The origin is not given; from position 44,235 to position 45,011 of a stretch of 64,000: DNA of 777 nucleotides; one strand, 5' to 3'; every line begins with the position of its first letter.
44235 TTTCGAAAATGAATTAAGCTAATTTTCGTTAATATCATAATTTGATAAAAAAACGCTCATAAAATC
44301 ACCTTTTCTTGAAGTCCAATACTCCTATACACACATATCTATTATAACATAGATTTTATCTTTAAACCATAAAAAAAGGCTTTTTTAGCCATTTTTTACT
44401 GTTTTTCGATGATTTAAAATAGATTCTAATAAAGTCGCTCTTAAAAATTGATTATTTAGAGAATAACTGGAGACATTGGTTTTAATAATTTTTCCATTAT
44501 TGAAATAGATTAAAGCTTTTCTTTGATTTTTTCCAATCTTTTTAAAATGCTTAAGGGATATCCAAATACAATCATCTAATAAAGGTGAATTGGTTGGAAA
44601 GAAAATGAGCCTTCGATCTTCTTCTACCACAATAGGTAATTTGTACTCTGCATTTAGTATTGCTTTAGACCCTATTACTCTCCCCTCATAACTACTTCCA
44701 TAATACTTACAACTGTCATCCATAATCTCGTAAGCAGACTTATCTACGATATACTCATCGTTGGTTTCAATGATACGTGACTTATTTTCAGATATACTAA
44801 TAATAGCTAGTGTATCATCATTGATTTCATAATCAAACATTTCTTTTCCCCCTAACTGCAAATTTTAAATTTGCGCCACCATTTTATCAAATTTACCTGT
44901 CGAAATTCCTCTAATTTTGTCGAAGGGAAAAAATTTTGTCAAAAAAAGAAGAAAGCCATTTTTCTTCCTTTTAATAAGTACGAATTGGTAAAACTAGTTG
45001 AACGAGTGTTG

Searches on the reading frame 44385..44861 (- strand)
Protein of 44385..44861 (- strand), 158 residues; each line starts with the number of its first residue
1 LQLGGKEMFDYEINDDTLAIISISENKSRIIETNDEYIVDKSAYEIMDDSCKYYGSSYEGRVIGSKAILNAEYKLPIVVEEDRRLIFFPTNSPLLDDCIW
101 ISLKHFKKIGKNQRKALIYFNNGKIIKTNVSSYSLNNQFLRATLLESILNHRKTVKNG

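Call 62: search_protein_families(library=pfam, proteins=[window:44385-44861:-])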
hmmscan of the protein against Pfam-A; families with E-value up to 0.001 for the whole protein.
window:44385-44861:- (158 aa): 1 family
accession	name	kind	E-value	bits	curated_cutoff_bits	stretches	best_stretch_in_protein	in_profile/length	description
PF06338.17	ComK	-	2.2e-40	138.3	22.3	1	10-152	3-150/152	ComK protein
